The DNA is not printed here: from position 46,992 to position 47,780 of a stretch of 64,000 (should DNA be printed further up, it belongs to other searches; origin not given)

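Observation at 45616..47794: Self-contained low-GC three-gene cassette between rluD and nrdJ: candidate uncharacterised (defence or toxin/immunity-like) system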

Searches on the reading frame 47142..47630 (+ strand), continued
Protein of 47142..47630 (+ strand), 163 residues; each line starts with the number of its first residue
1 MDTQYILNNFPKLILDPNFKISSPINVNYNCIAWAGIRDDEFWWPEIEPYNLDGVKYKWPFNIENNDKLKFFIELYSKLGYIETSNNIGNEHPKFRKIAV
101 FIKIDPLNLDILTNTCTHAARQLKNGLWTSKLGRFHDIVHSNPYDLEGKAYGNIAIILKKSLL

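Call 46: search_protein_families(library=ncbifam, proteins=[L022:6722-7402:+, L076:6848-7507:+, L043:6705-7454:+, L053:6831-7493:+, L029:7220-7471:+, L062:7267-7566:+, L025:6828-7619:+, L067:7109-7474:+, L012:7248-7604:+, L042:543-926:+], max_evalue=0.01)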
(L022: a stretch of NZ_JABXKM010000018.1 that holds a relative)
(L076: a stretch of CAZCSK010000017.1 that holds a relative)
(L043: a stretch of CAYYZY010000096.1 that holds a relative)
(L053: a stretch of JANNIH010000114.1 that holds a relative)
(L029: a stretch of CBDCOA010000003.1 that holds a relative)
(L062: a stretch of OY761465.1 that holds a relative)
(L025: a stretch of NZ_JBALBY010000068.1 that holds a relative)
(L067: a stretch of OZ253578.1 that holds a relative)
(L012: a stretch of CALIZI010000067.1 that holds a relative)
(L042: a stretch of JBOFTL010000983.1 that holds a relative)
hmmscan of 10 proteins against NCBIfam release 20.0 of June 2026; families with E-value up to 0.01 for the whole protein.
L022:6722-7402:+ (227 aa): 0 families

L076:6848-7507:+ (220 aa): 1 family
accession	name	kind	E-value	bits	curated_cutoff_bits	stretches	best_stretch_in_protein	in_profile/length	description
NF006514.0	PRK08960.1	equivalog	0.001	18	554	1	78-195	268-383/388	pyridoxal phosphate-dependent aminotransferase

L043:6705-7454:+ (250 aa): 0 families

L053:6831-7493:+ (221 aa): 0 families

L029:7220-7471:+ (84 aa): 0 families

L062:7267-7566:+ (100 aa): 1 family
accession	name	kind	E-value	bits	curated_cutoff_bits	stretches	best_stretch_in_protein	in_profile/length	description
TIGR03805.1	beta_helix_1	subfamily_domain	0.00057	19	141.5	1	10-85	52-124/314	parallel beta-helix domain-containing protein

L025:6828-7619:+ (264 aa): 0 families

L067:7109-7474:+ (122 aa): 0 families

L012:7248-7604:+ (119 aa): 0 families

L042:543-926:+ (128 aa): 0 families

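Call 49: search_protein_families(library=padloc, alignment_id=A4, max_evalue=0.00001)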
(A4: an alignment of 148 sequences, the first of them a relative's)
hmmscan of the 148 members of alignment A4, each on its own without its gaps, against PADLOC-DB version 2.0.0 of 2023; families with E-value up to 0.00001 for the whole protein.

A. member 1, L002:8785-10302:- (506 aa): 0 families

B. families by the number of members that match (of 148 scanned): 261 families (the first 25 are shown)
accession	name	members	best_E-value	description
PDLC02335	AbiLi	4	6e-34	AbiLi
PDLC04135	mad3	4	9.4e-27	mads_3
PDLC04134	mad2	4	4e-11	mads_2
PDLC04140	mad8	4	7.3e-10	mads_8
PDLC02980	AriA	3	1.1e-19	-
PDLC02914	ATPase-Toprim_I-B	3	4.8e-08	-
PDLC03323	MTase_II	2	1e-127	Type II methyltransferase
PDLC03627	REase_MTase_IIG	2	7.2e-70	Type IIG restriction enzyme-methyltransferase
PDLC03609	REase_MTase_IIG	2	1.5e-50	Type IIG restriction enzyme-methyltransferase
PDLC03387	MTase_II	2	3.4e-48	Type II methyltransferase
PDLC03353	MTase_II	2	6.5e-41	Type II methyltransferase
PDLC03371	MTase_II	2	7.9e-36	Type II methyltransferase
PDLC03299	MTase_II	2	1.9e-30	Type II methyltransferase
PDLC03252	MTase_II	2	2e-29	Type II methyltransferase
PDLC03350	MTase_II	2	1.4e-28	Type II methyltransferase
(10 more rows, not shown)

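Call 50: search_protein_families(library=pfam, alignment_id=A4, max_evalue=0.00001)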
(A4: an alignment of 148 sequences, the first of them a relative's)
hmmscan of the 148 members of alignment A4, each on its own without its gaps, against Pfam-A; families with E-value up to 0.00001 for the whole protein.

A. member 1, L002:8785-10302:- (506 aa): 1 family
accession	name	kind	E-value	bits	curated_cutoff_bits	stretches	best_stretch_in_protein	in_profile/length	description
PF00795.27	CN_hydrolase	-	6.7e-35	121.1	23.2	1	231-484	6-254/256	Carbon-nitrogen hydrolase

B. families by the number of members that match (of 148 scanned): 172 families (the first 25 are shown)
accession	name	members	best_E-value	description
PF01458.23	SUFBD_core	3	3.7e-79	SUF system FeS cluster assembly, SufBD core domain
PF07669.17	Eco57I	3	1.3e-34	Eco57I restriction-modification methylase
PF00005.33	ABC_tran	3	1.3e-30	ABC transporter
PF13620.12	CarboxypepD_reg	3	3e-20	Carboxypeptidase regulatory-like domain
PF13304.12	AAA_21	3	5.5e-18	AAA domain, putative AbiEii toxin, Type IV TA system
PF00223.24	PsaA_PsaB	2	0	Photosystem I psaA/psaB protein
PF02508.19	Rnf-Nqr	2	7.4e-69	Rnf-Nqr subunit, membrane protein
PF19295.5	SufBD_N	2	2.4e-68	SufBD protein N-terminal region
PF01555.25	N6_N4_Mtase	2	1.1e-45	DNA methylase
PF02653.21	BPD_transp_2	2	3e-44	Branched-chain amino acid transport system / permease component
PF00534.26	Glycos_transf_1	2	1.6e-30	Glycosyl transferases group 1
PF00717.28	Peptidase_S24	2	9.6e-29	Peptidase S24-like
PF13692.12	Glyco_trans_1_4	2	7.1e-24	Glycosyl transferases group 1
PF00355.32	Rieske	2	3.4e-19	Rieske [2Fe-2S] domain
PF07728.20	AAA_5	2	2.1e-15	AAA domain (dynein-related subfamily)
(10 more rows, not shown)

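Call 65: fold_search(model_id=the predicted structure, library=viral)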
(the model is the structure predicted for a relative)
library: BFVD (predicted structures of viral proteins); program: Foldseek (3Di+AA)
matches with E <= 10: 665; with E <= 0.001: 0
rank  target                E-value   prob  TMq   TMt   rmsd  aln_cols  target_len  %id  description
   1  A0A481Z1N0            5.0e-02  0.08  0.14  0.10  13.9        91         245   18  Collagen triple helix repeat protein [Pithovirus LCPAC001]
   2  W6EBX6                6.0e-02  0.09  0.16  0.03  11.7        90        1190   10  Tail fiber repeat family protein [Shewanella phage Spp001]
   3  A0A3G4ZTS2            8.3e-02  0.15  0.23  0.16  14.2       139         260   13  Uncharacterized protein [Barrevirus sp.]
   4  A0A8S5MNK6            1.1e-01  0.16  0.31  0.20  11.5       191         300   10  Invasion associated secreted endopeptidase [Myoviridae sp. ctI7W9]
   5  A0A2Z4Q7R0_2          1.5e-01  0.44  0.27  0.05   5.8        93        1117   13  Tape measure protein [Gordonia phage Suzy]
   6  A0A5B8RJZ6            1.8e-01  0.08  0.17  0.12  14.1        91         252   16  Uncharacterized protein [Iridovirus Liz-CrIV]
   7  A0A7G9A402            2.0e-01  0.35  0.24  0.36   7.5        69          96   12  Uncharacterized protein [Bacteriophage sp.]
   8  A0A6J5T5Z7            2.1e-01  0.08  0.16  0.14   9.5        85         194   14  Uncharacterized protein [uncultured Caudovirales phage]
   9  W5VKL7                2.4e-01  0.14  0.21  0.14  12.0        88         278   17  ORF-64 [Buzura suppressaria nuclear polyhedrosis virus]
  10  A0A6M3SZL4            2.8e-01  0.08  0.18  0.05  12.0        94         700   13  Minor tail protein [Microbacterium phage Truong]
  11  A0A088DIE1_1          2.8e-01  0.08  0.21  0.03  14.4       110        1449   12  ORF1ab polyprotein [Bat Hp-betacoronavirus/Zhejiang2013]
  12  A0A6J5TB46            3.1e-01  0.04  0.15  0.15  11.7        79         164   11  Uncharacterized protein [uncultured Caudovirales phage]
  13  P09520                3.1e-01  0.04  0.13  0.08  12.6        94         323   12  Movement protein [Figwort mosaic virus (strain DxS)]
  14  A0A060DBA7            3.3e-01  0.05  0.16  0.05  14.9        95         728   12  Lyase [Escherichia phage PE3-1]
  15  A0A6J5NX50            3.8e-01  0.02  0.13  0.10  15.7       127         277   10  Uncharacterized protein [uncultured Caudovirales phage]
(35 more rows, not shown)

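Call 71: search_protein_families(library=pfam, alignment_id=A1, max_evalue=1)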
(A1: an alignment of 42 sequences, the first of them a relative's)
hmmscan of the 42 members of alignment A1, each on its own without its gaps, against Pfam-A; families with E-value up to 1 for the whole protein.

A. member 1, P0001 (163 aa): 2 families
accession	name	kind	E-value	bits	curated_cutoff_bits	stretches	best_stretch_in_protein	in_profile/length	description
PF24738.1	DUF7689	-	3.5e-29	102.3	22.6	1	21-159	2-118/118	Domain of unknown function (DUF7689)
PF00355.32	Rieske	-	0.27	11.6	20.3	1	108-150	35-75/88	Rieske [2Fe-2S] domain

B. families by the number of members that match (of 42 scanned): 10 families
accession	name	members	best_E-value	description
PF24738.1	DUF7689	42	5.1e-41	Domain of unknown function (DUF7689)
PF01286.23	XPA_N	1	0.037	XPA protein N-terminal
PF07437.17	YfaZ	1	0.038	YfaZ precursor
PF09123.17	DUF1931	1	0.054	Domain of unknown function (DUF1931)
PF20003.4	fvmX5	1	0.058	FtsH ternary system domain X5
PF09809.14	MRP-L27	1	0.12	Mitochondrial ribosomal protein L27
PF03413.25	PepSY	1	0.16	Peptidase propeptide and YPEB domain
PF00355.32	Rieske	1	0.27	Rieske [2Fe-2S] domain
PF10128.15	OpcA_G6PD_assem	1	0.3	Glucose-6-phosphate dehydrogenase subunit N-terminal domain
PF03743.19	TrbI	1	0.37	Bacterial conjugation TrbI-like protein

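Call 73: find_related_loci(query=A1, collection=viral_contigs, flank=8000)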
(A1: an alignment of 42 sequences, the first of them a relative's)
Query A1 (163 aa) in viral_contigs; peptide patterns used: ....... (x = any residue, [..] = any of these).
57 stretches matched a pattern; 30 encode a relative of the query (tblastn E <= 1e-3); 30 distinct loci.
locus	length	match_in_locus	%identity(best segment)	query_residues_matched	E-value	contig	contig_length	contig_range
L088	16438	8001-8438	43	6-160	4e-35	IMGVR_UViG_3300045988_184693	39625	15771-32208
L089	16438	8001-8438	43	6-160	4e-35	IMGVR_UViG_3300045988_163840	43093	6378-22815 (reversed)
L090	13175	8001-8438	43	6-160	4e-35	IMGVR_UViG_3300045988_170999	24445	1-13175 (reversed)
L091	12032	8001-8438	43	6-160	4e-35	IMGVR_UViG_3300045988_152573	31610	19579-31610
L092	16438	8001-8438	43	6-160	4e-35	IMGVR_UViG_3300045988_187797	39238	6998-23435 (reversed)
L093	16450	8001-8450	43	4-162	2e-34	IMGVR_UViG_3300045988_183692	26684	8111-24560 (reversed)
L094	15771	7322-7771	42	4-162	1e-33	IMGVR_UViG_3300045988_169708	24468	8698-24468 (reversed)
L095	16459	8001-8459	42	2-160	6e-32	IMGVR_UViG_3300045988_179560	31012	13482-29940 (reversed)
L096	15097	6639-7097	43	2-160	6e-32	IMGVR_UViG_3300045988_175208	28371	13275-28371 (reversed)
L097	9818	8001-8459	39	1-162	2e-31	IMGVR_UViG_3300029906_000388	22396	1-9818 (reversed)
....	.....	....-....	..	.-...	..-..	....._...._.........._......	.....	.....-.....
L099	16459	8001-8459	41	1-162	4e-31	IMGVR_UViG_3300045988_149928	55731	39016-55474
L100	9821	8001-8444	38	6-163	1e-30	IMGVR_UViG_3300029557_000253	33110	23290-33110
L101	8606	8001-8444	38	6-163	1e-30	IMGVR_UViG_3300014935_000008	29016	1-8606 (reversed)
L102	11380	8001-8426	39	10-160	6e-29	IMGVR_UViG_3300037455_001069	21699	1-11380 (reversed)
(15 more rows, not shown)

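Call 78: search_protein_families(library=phrogs, alignment_id=A6, max_evalue=0.00001)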
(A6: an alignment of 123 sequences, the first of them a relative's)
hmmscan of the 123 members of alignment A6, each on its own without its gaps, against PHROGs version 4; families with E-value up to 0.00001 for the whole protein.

A. member 1, L088:70-954:+ (295 aa): 1 family
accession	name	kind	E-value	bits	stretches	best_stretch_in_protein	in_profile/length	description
phrog_25418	-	unknown function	3.3e-11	44.2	1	105-286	99-284/293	-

B. families by the number of members that match (of 123 scanned): 117 families (the first 25 are shown)
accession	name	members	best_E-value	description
phrog_25337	-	5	5.7e-79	tail length tape measure protein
phrog_28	-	4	6.4e-49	tail length tape measure protein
phrog_4704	-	4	6.3e-41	tail length tape measure protein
phrog_1272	-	4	1.3e-38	tail length tape measure protein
phrog_167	-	4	3.8e-35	tail length tape measure protein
phrog_2976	-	3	5.5e-50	head maturation protease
phrog_1533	-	3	3.5e-44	tail length tape measure protein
phrog_94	-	3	6.9e-34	head maturation protease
phrog_38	-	2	1.2e-106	terminase large subunit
phrog_22277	-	2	1e-84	-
phrog_35074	-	2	1.4e-65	-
phrog_1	-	2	3.9e-62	integrase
phrog_53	-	2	8.7e-43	head maturation protease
phrog_133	-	2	1.7e-40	head maturation protease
phrog_991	-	2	1.8e-38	tail length tape measure protein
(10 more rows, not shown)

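Call 80: find_related_loci(query=L088:10240-13272:+, collection=viral_contigs, flank=9000)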
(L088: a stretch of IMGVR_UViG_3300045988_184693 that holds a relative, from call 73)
Query L088:10240-13272:+ (1011 aa) in viral_contigs; peptide patterns used: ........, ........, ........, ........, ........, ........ (x = any residue, [..] = any of these).
34 stretches matched a pattern; 31 encode a relative of the query (tblastn E <= 1e-3); 27 distinct loci.
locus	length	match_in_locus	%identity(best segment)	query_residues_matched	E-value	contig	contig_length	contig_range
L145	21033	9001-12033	100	1-1011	0e+0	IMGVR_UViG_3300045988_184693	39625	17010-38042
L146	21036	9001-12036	98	1-1011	0e+0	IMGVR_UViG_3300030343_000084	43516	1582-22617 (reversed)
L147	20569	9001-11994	94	1-997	0e+0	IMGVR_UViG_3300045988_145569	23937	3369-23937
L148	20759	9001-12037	95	1-1011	0e+0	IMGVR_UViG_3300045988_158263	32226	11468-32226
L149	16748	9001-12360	92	1-1011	0e+0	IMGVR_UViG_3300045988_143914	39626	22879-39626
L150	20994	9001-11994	91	1-997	0e+0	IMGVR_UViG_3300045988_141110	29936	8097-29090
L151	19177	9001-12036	94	1-1011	0e+0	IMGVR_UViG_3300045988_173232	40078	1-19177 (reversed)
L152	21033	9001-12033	98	1-1011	0e+0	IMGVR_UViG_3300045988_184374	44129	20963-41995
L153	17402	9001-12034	91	1-1011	0e+0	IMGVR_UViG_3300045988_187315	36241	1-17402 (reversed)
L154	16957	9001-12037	92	1-1011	0e+0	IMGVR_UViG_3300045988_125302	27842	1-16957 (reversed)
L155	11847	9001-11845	96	1-1001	0e+0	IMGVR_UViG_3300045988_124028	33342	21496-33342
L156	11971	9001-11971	91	1-1006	0e+0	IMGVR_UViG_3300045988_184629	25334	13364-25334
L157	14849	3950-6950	89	1-997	0e+0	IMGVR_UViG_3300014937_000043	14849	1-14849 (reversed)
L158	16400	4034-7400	92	1-1011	0e+0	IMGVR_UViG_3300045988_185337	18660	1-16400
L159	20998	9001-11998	88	1-997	0e+0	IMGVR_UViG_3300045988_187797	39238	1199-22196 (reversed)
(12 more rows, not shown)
